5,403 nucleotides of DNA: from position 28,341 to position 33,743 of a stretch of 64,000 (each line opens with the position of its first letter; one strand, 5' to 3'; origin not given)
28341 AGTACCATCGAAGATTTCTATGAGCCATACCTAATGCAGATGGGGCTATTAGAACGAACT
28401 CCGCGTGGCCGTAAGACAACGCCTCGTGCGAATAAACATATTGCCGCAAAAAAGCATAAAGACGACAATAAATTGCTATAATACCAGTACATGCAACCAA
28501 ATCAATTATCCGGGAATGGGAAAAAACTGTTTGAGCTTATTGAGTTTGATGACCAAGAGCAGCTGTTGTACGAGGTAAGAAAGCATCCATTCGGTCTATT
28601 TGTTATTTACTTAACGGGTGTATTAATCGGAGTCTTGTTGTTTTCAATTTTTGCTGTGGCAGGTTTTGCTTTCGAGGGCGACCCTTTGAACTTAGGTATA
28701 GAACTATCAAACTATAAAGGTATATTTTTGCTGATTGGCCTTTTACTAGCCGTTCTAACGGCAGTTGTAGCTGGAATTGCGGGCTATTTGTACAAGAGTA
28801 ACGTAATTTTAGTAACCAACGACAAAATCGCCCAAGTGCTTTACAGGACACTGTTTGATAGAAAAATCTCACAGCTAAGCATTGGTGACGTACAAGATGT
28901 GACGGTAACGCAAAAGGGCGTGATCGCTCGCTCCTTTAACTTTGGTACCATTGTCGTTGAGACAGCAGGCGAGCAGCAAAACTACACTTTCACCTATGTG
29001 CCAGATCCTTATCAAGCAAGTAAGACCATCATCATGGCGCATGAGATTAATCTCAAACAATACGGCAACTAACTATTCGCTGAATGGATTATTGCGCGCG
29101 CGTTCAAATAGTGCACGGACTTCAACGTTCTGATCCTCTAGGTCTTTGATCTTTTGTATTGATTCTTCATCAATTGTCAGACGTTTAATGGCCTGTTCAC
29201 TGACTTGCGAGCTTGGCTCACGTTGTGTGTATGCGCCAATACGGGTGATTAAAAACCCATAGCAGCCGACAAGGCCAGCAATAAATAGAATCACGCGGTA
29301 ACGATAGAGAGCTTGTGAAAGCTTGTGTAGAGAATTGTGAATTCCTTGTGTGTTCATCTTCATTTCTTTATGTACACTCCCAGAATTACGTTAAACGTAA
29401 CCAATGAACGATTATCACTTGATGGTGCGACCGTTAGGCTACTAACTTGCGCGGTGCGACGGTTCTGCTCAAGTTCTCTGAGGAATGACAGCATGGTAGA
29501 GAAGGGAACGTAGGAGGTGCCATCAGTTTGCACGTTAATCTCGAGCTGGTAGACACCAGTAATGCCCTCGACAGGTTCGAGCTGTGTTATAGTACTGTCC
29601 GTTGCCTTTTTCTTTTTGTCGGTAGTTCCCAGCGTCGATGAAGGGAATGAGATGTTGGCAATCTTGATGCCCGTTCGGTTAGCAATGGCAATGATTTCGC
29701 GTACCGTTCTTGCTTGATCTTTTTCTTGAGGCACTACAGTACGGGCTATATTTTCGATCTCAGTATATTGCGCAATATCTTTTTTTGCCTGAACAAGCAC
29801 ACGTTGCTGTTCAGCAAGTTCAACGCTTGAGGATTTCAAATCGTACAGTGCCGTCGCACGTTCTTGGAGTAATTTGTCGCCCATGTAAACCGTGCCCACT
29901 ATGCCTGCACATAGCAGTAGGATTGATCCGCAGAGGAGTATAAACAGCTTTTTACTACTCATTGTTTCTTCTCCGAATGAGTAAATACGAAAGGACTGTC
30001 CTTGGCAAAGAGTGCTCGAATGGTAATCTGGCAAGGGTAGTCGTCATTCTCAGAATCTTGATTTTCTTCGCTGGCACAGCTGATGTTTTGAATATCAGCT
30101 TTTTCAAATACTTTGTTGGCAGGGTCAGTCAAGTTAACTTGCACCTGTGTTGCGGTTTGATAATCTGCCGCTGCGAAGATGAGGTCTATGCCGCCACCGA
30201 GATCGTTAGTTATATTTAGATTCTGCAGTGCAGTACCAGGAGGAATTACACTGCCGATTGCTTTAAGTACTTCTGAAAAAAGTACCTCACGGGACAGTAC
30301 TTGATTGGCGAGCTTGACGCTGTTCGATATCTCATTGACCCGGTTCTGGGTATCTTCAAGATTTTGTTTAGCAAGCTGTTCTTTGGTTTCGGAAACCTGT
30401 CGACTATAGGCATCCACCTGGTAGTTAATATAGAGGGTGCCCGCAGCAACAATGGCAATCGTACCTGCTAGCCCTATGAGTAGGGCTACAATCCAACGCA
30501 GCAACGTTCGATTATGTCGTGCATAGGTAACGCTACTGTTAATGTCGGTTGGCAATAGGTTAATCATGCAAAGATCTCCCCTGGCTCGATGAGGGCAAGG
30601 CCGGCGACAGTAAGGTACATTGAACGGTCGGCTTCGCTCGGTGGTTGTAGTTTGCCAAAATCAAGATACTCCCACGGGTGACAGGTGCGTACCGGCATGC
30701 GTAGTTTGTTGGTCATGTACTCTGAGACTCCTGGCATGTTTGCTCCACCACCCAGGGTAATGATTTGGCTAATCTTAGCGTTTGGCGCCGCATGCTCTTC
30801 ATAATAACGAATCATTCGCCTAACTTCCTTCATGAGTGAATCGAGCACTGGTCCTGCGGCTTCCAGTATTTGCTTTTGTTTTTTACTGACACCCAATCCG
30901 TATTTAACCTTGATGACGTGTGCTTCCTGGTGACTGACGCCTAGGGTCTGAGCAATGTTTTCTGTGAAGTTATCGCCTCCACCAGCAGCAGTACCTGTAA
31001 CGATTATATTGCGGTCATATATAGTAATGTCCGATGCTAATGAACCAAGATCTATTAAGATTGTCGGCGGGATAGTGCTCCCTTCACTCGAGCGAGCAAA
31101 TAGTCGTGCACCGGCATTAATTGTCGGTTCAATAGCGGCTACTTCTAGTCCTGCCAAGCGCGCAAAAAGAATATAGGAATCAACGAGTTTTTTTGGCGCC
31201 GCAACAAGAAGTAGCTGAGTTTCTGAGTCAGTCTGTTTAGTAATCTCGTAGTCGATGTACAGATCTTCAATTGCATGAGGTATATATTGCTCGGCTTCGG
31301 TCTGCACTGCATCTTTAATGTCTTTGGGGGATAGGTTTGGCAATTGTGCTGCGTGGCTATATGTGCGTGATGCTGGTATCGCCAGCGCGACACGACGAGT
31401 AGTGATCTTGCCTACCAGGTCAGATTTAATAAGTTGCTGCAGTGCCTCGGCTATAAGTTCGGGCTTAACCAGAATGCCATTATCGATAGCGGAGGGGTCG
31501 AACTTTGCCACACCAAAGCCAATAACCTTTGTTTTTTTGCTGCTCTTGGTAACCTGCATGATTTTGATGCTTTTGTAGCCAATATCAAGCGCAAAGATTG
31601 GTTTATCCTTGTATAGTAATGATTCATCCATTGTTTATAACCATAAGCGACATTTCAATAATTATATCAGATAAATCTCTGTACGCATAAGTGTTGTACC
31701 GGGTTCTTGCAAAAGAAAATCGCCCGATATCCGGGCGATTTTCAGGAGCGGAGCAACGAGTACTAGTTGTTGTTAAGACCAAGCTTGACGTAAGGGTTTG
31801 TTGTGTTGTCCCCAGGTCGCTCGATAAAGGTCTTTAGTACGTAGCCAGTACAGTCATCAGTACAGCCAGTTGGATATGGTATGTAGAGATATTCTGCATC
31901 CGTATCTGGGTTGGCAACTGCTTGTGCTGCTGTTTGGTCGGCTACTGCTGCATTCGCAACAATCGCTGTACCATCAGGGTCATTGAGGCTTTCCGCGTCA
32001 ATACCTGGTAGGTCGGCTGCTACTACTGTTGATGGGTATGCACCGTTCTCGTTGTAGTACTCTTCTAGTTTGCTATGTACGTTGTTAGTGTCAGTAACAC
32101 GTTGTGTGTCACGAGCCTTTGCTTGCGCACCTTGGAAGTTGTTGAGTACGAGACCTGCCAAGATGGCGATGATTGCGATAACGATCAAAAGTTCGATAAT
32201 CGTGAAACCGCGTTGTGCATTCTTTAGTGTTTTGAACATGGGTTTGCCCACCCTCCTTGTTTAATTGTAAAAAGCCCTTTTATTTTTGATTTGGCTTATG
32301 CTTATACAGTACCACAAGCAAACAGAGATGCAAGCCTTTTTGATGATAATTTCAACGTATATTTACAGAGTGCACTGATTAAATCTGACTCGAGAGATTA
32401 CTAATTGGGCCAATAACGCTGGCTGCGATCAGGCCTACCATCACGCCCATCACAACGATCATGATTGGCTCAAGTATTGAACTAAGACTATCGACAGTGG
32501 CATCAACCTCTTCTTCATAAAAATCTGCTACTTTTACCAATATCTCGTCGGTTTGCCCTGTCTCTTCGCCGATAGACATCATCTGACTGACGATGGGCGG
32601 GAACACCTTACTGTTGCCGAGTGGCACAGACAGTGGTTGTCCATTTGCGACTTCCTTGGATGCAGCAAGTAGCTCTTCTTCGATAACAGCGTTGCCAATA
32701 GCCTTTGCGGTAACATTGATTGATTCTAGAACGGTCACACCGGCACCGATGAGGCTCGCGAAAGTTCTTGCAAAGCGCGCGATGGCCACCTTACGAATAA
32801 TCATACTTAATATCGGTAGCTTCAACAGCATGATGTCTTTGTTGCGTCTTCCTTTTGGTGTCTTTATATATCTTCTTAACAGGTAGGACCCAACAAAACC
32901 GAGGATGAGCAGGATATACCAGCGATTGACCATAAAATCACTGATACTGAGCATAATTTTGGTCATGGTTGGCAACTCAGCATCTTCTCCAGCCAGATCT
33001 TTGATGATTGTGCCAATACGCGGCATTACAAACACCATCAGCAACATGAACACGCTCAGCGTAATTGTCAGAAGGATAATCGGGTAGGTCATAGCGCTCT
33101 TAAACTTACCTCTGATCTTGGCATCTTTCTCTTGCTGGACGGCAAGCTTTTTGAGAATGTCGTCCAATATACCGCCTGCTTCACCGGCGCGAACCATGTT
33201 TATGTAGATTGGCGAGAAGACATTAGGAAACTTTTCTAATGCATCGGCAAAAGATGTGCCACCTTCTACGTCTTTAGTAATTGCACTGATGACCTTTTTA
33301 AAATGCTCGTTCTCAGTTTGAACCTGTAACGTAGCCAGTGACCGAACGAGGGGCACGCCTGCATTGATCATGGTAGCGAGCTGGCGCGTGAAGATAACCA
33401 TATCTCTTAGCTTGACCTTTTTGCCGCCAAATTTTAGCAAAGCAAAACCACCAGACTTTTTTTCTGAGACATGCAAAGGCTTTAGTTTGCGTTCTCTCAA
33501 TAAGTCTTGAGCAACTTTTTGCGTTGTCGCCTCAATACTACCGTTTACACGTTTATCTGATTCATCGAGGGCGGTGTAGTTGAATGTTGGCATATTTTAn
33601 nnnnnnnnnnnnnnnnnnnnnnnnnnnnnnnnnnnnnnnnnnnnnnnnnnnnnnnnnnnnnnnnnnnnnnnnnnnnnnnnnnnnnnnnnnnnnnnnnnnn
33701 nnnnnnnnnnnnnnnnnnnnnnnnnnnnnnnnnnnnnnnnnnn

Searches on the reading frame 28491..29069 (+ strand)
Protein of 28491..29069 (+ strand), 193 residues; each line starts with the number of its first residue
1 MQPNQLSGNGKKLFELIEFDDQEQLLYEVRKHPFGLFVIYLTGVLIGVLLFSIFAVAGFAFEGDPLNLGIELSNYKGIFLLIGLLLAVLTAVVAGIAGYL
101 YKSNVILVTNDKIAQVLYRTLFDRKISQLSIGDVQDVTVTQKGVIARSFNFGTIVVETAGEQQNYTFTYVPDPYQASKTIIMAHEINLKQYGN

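Call 64: search_protein_families(library=pfam, proteins=[window:28491-29069:+], max_evalue=0.001)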
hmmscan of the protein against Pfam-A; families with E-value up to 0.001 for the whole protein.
window:28491-29069:+ (193 aa): 1 family
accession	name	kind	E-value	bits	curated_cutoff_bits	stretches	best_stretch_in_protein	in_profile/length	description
PF03703.20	bPH_2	-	2.9e-05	24.6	22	1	119-170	17-66/78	Bacterial PH domain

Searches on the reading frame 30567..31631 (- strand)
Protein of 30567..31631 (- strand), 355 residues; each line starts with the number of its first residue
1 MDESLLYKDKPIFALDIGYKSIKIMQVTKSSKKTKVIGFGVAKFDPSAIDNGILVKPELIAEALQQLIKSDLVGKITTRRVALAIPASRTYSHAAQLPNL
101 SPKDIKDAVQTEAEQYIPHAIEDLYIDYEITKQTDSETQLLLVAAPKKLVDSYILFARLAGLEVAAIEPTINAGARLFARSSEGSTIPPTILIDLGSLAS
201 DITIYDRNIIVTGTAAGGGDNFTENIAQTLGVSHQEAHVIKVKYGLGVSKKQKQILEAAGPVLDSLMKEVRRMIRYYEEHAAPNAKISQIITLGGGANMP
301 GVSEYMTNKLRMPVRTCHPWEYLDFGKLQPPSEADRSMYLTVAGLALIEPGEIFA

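Call 65: search_protein_families(library=pfam, proteins=[window:30567-31631:-], max_evalue=0.001)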
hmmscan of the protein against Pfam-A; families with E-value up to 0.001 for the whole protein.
window:30567-31631:- (355 aa): 3 families
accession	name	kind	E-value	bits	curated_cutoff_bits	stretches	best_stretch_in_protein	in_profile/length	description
PF11104.14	PilM_2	-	1.8e-37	129.5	27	1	15-347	2-337/340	Type IV pilus assembly protein PilM;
PF14450.12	FtsA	-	1.4e-14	54.9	31.8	1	191-342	1-125/127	Cell division protein FtsA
PF25216.1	Volactin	-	1.1e-05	25.5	35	1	211-311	190-292/321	Volactin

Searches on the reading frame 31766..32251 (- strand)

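Call 65: search_protein_families(library=pfam, proteins=[window:31766-32251:-], max_evalue=0.001)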
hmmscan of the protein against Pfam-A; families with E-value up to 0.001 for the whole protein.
window:31766-32251:- (162 aa): 1 family
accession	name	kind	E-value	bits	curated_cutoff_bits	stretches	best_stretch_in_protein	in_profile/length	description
PF07963.17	N_methyl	-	3.7e-09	36.2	21.2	1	11-36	2-27/27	Prokaryotic N-terminal methylation motif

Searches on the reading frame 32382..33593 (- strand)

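Call 65: search_protein_families(library=pfam, proteins=[window:32382-33593:-], max_evalue=0.001)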
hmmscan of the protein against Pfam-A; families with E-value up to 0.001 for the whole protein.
window:32382-33593:- (404 aa): 1 family
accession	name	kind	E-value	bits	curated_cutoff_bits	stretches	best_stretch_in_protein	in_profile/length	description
PF00482.28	T2SSF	-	7e-63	210.6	25.2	2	68-191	1-125/125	Type II secretion system (T2SS), protein F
